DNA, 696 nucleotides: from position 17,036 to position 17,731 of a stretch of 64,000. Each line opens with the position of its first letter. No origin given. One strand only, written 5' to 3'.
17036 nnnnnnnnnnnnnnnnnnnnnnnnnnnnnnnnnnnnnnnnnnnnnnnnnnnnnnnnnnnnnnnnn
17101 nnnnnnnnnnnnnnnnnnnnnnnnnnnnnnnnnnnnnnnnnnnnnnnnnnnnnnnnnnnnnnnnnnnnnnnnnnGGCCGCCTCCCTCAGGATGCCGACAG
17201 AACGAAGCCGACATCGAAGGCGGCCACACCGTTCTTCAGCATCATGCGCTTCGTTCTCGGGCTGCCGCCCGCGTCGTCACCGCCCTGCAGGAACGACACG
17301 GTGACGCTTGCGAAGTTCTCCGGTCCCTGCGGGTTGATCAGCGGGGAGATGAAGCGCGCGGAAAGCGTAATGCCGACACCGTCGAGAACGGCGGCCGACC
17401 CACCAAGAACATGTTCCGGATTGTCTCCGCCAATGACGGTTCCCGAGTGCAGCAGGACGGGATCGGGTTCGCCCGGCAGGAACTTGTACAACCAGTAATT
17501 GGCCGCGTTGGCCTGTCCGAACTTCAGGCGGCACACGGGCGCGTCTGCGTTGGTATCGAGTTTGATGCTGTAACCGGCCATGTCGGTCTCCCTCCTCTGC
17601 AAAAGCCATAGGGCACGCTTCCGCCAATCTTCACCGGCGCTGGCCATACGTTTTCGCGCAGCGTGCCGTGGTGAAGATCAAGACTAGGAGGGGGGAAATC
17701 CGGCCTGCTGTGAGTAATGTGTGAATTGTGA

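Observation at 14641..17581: Tight three-gene operon: unknown 131-aa protein, exported barrel-like 378-aa protein, signal-less DUF1906-SH3-CHAP peptidoglycan hydrolase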

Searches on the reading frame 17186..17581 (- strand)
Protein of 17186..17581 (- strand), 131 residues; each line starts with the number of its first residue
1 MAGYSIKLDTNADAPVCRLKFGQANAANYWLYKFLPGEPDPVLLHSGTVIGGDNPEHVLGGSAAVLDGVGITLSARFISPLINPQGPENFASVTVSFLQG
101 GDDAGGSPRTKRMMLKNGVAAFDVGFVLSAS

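Call 3: search_protein_families(library=pfam, proteins=[window:17186-17581:-], max_evalue=0.1)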
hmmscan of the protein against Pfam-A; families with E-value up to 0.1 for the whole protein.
window:17186-17581:- (131 aa): 0 families

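Call 4: search_protein_families(library=ncbifam, proteins=[window:17186-17581:-], max_evalue=0.1)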
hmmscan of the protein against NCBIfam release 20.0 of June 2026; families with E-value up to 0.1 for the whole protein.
window:17186-17581:- (131 aa): 0 families

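Call 12: search_protein_families(library=phrogs, proteins=[window:17186-17581:-], max_evalue=0.1)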
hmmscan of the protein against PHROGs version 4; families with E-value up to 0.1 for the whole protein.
window:17186-17581:- (131 aa): 0 families

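Call 16: find_homologous_proteins(query=window:17186-17581:-)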
Query window:17186-17581:- (131 aa): 2 proteins with E <= 0.001 among 36 candidates.
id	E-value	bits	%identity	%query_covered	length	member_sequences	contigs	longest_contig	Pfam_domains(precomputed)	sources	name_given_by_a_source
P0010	1.6e-81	289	100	100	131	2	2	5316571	-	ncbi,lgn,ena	-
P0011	1.5e-51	192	68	100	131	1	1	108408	-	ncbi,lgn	-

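Call 17: find_encoding_contigs(protein=P0011, flank=10000, max_places=4)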
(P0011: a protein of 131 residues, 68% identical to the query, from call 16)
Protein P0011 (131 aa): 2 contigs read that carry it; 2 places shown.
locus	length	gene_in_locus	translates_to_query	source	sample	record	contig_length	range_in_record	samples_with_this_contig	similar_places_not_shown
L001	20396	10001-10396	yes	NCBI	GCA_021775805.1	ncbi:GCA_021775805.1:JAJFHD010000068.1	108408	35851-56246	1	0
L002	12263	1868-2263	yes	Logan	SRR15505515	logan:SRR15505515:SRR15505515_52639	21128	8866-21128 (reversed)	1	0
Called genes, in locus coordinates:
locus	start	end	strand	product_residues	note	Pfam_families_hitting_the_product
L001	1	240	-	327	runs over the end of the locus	-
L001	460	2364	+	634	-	PF12551:PHBC_N, PF07167:PhaC_N, PF00561:Abhydrolase_1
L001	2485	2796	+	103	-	PF01941:AdoMet_Synthase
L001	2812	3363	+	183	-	PF02482:Ribosomal_S30AE, PF00313:CSD (weak)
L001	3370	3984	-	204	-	PF00231:ATP-synt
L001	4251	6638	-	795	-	PF00082:Peptidase_S8 (weak)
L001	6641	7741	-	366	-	-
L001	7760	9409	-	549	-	PF13432:TPR_16 (faint), PF07719:TPR_2 (faint)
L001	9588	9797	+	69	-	-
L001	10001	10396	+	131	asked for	-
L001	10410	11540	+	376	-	-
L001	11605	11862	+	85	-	-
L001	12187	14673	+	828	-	PF13472:Lipase_GDSL_2, PF01520:Amidase_3, PF08291:Peptidase_M15_3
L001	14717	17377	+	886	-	PF13365:Trypsin_2, PF03372:Exo_endo_phos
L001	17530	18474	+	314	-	-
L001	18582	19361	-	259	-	-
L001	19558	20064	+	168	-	PF01661:Macro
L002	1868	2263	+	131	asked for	-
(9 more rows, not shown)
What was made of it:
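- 17186..17581 (-): Gene for a 131-aa small all-beta protein without a signal peptide; first member of the conserved pair. A 68%-identical orthologue sits in the same position in an Alphaproteobacteria MAG (calls 16, 17).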

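Call 18: find_encoding_contigs(protein=P0010, flank=10000, max_places=4)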
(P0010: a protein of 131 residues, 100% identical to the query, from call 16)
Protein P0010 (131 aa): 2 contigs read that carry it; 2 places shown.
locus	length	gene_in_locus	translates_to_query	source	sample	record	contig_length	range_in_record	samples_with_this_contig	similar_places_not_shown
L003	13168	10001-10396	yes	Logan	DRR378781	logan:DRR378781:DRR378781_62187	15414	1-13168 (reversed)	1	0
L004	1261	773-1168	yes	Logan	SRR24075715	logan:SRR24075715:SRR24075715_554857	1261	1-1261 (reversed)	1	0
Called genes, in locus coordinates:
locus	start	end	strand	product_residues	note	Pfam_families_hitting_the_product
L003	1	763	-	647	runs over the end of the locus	PF03797:Autotransporter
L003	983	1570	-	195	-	-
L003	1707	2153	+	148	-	-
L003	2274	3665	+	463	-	PF00890:FAD_binding_2 (weak), PF01266:DAO (weak), PF03486:HI0933_like (weak), PF07992:Pyr_redox_2, PF12831:FAD_oxidored, PF13450:NAD_binding_8 (weak), PF00070:Pyr_redox, PF02852:Pyr_redox_dim, +5 more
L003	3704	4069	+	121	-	PF02656:DUF202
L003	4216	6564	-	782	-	PF00082:Peptidase_S8 (faint)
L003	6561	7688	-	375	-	-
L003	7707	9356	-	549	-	PF13428:TPR_14 (faint), PF13432:TPR_16 (faint), PF07719:TPR_2 (faint)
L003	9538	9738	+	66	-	-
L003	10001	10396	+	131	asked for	-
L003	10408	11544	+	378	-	-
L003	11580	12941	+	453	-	PF08924:Rv2525c_GlyHyd-like, PF08239:SH3_3, PF05257:CHAP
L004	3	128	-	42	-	?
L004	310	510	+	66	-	-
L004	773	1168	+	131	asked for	-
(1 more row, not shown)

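Call 26: search_protein_families(library=pfam, proteins=[L001:12187-14673:+, L001:14717-17377:+, L001:17530-18474:+, L001:11605-11862:+], max_evalue=0.05)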
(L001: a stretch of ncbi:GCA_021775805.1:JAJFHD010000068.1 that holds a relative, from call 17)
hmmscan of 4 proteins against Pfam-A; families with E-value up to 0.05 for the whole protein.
L001:12187-14673:+ (828 aa): 4 families
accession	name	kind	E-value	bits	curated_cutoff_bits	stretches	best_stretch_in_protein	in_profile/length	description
PF01520.23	Amidase_3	-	1.5e-42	146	27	1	341-525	1-173/174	N-acetylmuramoyl-L-alanine amidase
PF08291.16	Peptidase_M15_3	-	9.2e-13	48.7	23.2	1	700-820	2-108/108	Peptidase M15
PF13472.12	Lipase_GDSL_2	-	2.2e-11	45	32.9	1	112-302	31-177/178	GDSL-like Lipase/Acylhydrolase family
PF05951.18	Peptidase_M15_2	-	0.00079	19.6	27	1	743-822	64-148/153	Bacterial protein of unknown function (DUF882)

L001:14717-17377:+ (886 aa): 4 families
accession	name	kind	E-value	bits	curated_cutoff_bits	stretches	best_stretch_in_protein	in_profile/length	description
PF13365.12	Trypsin_2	-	8.7e-18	65.9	27.6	1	101-258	1-144/144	Trypsin-like peptidase domain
PF03372.29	Exo_endo_phos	-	3.1e-11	43.9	24.5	1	364-619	3-225/225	Endonuclease/Exonuclease/phosphatase family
PF00089.32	Trypsin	-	0.0004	20.7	20.6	1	95-272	21-210/220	Trypsin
PF00949.27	Peptidase_S7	-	0.0085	16.4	20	1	233-269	87-123/131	Peptidase S7, Flavivirus NS3 serine protease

L001:17530-18474:+ (314 aa): 3 families
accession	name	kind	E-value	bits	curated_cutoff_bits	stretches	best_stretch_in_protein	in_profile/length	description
PF12275.14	DUF3616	-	9.8e-05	22.4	20.6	1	156-273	165-278/327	Protein of unknown function (DUF3616)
PF13449.12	Phytase-like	-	0.0023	18.3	27.6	1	34-239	7-205/284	Esterase-like activity of phytase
PF22000.2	DUF6929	-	0.0064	16.1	27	0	33-218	5-181/286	Family of unknown function (DUF6929)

L001:11605-11862:+ (85 aa): 0 families

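Call 47: search_protein_representatives(alignment_id=A3)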
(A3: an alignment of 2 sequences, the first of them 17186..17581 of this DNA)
Query: 2 sequences, 131 profile positions. Proteins with E-value up to 0.001 (for the whole library): 9; up to 1e-10: 2; up to 1e-30: 1. The best 9 are listed.
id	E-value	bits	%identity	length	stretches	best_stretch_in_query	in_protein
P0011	2.8e-78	276.4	-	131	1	1-131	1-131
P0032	1.1e-27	112.7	-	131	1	1-131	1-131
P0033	3.2e-06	43.3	-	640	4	23-54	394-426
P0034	1.8e-05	40.9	-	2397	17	49-110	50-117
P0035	2.4e-05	40.5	-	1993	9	17-70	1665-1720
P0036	4.5e-05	39.6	-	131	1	6-123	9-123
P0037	2.1e-04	37.5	-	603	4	55-98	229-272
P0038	2.3e-04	37.3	-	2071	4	8-70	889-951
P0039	8.4e-04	35.5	-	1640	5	97-128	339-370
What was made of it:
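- Tried and rejected: The exhaustive HMMER scan of the small protein gave only 3 credible relatives plus repetitive false positives (call 47).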

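Call 49: predict_structure(alignment_id=A3)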
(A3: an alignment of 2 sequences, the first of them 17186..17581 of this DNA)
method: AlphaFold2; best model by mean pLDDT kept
length: 131 residues; sequences in the alignment: 2
mean_pLDDT: 49.4   pTM: 0.44
mean pLDDT of the five models: 49.4, 46.4, 42.6, 38.6, 36.7
residues with pLDDT >= 90: 0; 70-90: 0; 50-70: 51; < 50: 80
segments of 3 or more residues with pLDDT < 50: 1-5, 9-16, 60-74, 82-119, 125-131
pLDDT, mean of each block of 10 residues (from residue 1): 48 48 56 62 64 57 42 50 41 43 39 48 46 32
secondary structure, 60 per line:
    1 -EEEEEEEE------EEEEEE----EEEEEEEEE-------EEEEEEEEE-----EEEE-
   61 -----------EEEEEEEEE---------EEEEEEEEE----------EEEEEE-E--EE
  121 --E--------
elements in order: E2-9 E16-21 E26-34 E42-50 E56-59 E72-80 E90-98 E109-114
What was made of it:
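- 17186..17581 (-): The AF2 model is poor (pLDDT 49) but shows eight strands (call 49).
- The 131-aa model is unreliable (call 49).
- Tried and rejected: Prediction of the 131-aa protein from a 2-sequence alignment gave pLDDT 49, so I did not fold-search it (call 49).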

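Call 57: list_cluster_members(proteins=[window:17186-17581:-, window:16038-17174:-, window:14641-16002:-, P0032, P0036])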
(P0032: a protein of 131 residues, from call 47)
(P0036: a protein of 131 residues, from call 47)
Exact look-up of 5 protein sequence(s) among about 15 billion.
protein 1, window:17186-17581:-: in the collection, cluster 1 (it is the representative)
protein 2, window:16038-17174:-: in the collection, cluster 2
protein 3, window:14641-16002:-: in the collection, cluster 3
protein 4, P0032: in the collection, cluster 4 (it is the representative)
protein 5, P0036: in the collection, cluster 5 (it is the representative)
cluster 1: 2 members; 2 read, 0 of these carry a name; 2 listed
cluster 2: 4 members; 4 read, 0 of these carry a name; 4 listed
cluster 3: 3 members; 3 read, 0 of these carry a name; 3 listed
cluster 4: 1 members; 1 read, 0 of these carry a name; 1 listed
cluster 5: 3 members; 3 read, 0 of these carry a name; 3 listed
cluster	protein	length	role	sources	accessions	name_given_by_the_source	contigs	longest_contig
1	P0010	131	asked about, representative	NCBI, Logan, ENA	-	-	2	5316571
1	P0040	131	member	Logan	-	-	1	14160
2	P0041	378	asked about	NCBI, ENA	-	-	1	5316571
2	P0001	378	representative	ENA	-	-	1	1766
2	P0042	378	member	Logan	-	-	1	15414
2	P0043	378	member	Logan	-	-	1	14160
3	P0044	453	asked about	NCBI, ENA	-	-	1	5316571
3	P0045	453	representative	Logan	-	-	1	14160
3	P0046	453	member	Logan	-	-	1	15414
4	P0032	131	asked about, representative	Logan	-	-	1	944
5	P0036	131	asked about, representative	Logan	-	-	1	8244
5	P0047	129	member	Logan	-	-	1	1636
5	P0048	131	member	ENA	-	-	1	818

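Call 59: search_solved_structures(query=A4, max_evalue=10)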
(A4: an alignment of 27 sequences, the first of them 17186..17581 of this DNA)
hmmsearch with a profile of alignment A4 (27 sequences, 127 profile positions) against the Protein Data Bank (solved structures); distinct sequences matched with E-value up to 10: 3.
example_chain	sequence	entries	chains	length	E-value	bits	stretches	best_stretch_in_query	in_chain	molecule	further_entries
4r86_A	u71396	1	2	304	0.23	14.9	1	26-103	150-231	RND family aminoglycoside/multidrug efflux pump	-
8f3e_A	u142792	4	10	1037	0.29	14.6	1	26-102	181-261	Efflux pump membrane transporter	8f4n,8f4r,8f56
1kcg_C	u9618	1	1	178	2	11.9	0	23-51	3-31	UL16-binding protein 3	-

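Call 61: search_protein_families(library=pfam, alignment_id=A4, max_evalue=1)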
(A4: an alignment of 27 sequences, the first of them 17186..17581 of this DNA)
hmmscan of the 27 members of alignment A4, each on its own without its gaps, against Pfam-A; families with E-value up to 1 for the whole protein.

A. member 1, window:17186-17581:- (131 aa): 0 families

B. families by the number of members that match (of 27 scanned): 9 families
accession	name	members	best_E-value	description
PF17667.7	Pkinase_fungal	2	0.031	Fungal protein kinase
PF16343.11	DUF4973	1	0.0092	Domain of unknown function (DUF4973)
PF01459.28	Porin_3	1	0.022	Eukaryotic porin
PF20260.4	PUA_4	1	0.082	RNA methyltransferase PUA domain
PF02773.21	S-AdoMet_synt_C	1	0.1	S-adenosylmethionine synthetase, C-terminal domain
PF25581.1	AsqO_C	1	0.13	AsqO-like, C-terminal domain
PF16907.10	Caskin-Pro-rich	1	0.2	Proline rich region of Caskin proteins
PF06686.16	SpoIIIAC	1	0.23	Stage III sporulation protein AC/AD protein family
PF21684.2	PipB2_N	1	0.26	Secreted effector protein PipB2, N-terminal domain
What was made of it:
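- Tried and rejected: Scanning all 27 small-protein homologues against Pfam gave only scattered chance hits (call 61).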

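Call 68: search_protein_families(library=padloc, proteins=[window:17186-17581:-, L001:12187-14673:+, L001:14717-17377:+], max_evalue=0.01)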
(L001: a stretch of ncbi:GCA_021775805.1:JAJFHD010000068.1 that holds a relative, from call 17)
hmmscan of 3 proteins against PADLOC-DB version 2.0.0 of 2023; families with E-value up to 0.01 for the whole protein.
window:17186-17581:- (131 aa): 0 families

L001:12187-14673:+ (828 aa): 0 families

L001:14717-17377:+ (886 aa): 2 families
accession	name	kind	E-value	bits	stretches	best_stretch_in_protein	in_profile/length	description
PDLC02960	RT-Protease_XI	-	0.00014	19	1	96-267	348-491/506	single gene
PDLC02959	RT-Protease_XI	-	0.00078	16.5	1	94-267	345-494/510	single gene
